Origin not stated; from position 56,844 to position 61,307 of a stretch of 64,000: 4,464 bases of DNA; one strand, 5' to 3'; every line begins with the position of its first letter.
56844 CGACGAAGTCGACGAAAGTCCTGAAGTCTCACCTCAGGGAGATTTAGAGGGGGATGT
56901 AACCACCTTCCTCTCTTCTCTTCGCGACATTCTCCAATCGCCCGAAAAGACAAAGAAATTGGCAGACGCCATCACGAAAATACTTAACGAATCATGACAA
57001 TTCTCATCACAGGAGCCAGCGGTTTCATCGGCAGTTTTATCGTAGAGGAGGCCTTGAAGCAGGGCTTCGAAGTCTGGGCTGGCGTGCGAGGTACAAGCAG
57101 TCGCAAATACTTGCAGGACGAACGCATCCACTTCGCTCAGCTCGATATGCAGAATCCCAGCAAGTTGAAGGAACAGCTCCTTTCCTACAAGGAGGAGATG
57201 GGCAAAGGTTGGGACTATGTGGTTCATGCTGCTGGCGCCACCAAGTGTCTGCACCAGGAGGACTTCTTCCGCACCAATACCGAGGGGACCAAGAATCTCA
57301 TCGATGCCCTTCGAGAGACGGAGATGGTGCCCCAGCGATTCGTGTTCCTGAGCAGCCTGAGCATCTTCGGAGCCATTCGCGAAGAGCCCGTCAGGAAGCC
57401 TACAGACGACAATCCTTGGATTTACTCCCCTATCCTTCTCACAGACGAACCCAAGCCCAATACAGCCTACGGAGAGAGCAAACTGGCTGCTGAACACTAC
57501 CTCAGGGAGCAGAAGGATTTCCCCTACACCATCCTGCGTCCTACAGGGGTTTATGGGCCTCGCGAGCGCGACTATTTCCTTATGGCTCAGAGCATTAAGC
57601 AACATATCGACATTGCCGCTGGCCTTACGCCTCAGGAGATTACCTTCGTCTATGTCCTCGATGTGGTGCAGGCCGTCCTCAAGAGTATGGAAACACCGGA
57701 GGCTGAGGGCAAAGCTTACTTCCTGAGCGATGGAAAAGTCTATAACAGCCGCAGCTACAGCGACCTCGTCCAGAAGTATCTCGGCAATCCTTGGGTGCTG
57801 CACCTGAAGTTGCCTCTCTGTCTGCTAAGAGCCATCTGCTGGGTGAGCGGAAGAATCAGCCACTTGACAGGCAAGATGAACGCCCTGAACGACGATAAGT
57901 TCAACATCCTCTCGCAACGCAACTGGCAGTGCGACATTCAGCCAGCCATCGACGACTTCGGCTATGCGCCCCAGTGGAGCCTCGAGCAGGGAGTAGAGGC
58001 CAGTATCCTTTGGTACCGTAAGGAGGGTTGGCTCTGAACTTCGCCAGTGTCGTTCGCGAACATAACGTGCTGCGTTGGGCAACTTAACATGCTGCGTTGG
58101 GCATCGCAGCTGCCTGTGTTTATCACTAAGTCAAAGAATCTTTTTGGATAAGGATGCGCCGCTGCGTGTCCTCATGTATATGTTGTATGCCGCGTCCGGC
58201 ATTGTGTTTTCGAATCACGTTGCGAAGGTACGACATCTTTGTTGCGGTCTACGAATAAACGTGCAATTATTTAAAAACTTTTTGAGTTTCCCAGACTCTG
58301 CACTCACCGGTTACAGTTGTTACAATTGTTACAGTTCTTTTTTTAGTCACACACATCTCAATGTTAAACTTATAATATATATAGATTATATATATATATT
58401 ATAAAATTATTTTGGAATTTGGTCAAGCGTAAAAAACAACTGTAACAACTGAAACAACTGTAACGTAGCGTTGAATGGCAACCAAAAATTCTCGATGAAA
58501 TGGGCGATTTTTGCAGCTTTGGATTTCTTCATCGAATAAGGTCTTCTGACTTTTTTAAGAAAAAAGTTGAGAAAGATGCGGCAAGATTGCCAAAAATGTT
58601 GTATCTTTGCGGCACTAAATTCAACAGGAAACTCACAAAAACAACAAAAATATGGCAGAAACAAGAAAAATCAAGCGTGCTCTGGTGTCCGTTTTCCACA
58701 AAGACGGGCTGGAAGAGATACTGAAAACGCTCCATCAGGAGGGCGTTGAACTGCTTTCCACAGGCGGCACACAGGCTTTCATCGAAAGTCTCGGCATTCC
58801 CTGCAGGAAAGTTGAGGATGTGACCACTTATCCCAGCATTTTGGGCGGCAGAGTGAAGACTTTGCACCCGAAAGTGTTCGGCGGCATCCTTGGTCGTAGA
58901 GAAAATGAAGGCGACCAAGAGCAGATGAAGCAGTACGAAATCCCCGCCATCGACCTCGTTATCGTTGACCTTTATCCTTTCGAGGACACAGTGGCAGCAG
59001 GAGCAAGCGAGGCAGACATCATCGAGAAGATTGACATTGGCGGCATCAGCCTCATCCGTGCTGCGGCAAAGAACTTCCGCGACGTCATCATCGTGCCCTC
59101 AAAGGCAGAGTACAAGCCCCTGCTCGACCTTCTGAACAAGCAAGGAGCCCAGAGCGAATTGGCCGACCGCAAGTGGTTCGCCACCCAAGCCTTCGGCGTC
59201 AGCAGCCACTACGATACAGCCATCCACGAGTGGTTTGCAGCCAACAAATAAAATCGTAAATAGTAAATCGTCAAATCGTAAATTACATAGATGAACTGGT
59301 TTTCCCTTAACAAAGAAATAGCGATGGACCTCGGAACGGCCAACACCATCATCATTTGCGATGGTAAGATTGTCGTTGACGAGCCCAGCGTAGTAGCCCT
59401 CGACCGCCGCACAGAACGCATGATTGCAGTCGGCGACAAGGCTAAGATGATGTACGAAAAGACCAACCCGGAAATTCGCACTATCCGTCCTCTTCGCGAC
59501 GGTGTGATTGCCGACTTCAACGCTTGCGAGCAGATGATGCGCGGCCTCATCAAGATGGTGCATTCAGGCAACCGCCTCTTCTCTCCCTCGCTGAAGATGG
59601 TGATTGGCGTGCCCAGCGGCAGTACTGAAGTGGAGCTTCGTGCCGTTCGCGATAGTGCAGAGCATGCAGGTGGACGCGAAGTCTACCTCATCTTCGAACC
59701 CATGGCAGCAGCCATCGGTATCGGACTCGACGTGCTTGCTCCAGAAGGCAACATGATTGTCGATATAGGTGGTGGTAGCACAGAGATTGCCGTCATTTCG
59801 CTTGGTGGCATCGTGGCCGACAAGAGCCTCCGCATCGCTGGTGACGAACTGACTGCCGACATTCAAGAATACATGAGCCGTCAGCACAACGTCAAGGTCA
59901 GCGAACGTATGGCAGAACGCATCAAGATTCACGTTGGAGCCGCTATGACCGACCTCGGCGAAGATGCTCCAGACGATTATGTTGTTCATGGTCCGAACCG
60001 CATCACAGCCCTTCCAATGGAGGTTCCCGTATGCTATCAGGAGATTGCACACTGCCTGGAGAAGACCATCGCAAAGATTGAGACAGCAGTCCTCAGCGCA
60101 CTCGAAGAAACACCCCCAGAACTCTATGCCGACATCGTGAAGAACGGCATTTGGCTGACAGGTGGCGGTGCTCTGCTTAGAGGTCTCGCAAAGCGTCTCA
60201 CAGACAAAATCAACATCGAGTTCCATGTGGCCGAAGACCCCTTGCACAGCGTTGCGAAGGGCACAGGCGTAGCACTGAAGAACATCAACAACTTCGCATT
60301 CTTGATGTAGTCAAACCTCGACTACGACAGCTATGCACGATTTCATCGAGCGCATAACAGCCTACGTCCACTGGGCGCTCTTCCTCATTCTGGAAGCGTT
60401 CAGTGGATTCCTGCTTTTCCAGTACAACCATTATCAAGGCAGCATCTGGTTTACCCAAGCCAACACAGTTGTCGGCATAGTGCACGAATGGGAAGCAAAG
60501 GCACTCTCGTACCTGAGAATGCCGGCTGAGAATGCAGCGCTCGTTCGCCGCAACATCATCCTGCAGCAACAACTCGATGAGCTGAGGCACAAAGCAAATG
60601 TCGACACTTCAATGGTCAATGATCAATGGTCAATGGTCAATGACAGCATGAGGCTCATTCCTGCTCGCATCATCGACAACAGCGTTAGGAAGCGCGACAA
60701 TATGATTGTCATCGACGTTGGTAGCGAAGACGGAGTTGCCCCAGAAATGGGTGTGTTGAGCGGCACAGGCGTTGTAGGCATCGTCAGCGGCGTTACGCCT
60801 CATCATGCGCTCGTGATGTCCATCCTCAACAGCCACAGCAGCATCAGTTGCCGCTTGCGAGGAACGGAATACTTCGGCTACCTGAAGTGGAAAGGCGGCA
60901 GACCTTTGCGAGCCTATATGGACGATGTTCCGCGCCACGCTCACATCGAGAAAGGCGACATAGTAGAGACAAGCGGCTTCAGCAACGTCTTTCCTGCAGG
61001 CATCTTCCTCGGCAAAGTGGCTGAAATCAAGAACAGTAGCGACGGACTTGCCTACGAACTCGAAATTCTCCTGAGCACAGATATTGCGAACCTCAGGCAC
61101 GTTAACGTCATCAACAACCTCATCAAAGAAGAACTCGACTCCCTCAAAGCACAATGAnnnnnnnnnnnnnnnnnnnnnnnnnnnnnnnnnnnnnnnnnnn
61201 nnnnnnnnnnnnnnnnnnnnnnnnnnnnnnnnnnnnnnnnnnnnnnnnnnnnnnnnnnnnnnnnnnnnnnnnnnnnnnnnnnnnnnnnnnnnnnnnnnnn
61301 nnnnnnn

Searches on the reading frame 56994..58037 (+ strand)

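Call 42: search_protein_families(library=pfam, proteins=[window:56994-58037:+], max_evalue=0.001)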
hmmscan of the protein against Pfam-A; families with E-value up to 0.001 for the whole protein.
window:56994-58037:+ (347 aa): 8 families
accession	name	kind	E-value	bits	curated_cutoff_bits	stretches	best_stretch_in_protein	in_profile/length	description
PF01370.27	Epimerase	-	3e-36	125.5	20.9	1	3-240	1-233/240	NAD dependent epimerase/dehydratase family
PF16363.11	GDP_Man_Dehyd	-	5.2e-21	75.9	27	1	4-335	1-330/332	GDP-mannose 4,6 dehydratase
PF13460.12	NAD_binding_10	-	9.5e-19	68.4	27.2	1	7-199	1-159/184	NAD(P)H-binding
PF07993.18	NAD_binding_4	-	7.5e-18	65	20.1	1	5-189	1-210/258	Male sterility protein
PF01073.25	3Beta_HSD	-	7.1e-17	61.8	22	1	4-260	1-262/280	3-beta hydroxysteroid dehydrogenase/isomerase family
PF04321.23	RmlD_sub_bind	-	1.5e-13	50.9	27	1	1-197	1-162/287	RmlD substrate binding domain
PF05368.20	NmrA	-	1.5e-07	31.8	27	1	2-119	4-105/298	NmrA-like family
PF00106.31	adh_short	-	1.9e-06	27.9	26.6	1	2-90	2-95/195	short chain dehydrogenase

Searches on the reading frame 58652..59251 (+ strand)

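Call 42: search_protein_families(library=pfam, proteins=[window:58652-59251:+], max_evalue=0.001)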
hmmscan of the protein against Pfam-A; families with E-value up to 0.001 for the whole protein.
window:58652-59251:+ (199 aa): 2 families
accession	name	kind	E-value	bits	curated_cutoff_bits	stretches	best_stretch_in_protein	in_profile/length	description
PF02142.27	MGS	-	4.8e-20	71.9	24.1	1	20-132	2-93/94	MGS-like domain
PF01808.24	AICARFT_IMPCHas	-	2.6e-12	47.3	25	1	138-197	1-59/311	AICARFT/IMPCHase bienzyme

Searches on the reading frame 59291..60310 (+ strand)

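Call 42: search_protein_families(library=pfam, proteins=[window:59291-60310:+], max_evalue=0.001)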
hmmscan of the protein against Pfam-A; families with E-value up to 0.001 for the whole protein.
window:59291-60310:+ (339 aa): 5 families
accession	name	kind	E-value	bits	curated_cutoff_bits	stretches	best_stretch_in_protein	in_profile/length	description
PF06723.19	MreB_Mbl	-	4.2e-114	381.2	27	1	8-334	2-324/327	MreB/Mbl protein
PF14450.12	FtsA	-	4.5e-11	43.6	31.8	1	156-316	2-112/127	Cell division protein FtsA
PF00022.25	Actin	-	4.3e-10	39.2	27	1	32-206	31-197/410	Actin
PF00012.26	HSP70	-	5.9e-08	31.8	20.6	1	102-173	135-207/599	Hsp70 protein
PF11104.14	PilM_2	-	5.8e-05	22.6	27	0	286-333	277-323/340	Type IV pilus assembly protein PilM;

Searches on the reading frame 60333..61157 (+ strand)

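Call 42: search_protein_families(library=pfam, proteins=[window:60333-61157:+], max_evalue=0.001)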
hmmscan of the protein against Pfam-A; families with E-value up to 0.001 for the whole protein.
window:60333-61157:+ (274 aa): 1 family
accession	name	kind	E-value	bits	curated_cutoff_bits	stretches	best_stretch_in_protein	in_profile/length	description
PF04085.20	MreC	-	2.4e-40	138.1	28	1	113-260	1-146/147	Rod shape-determining protein MreC, barrel core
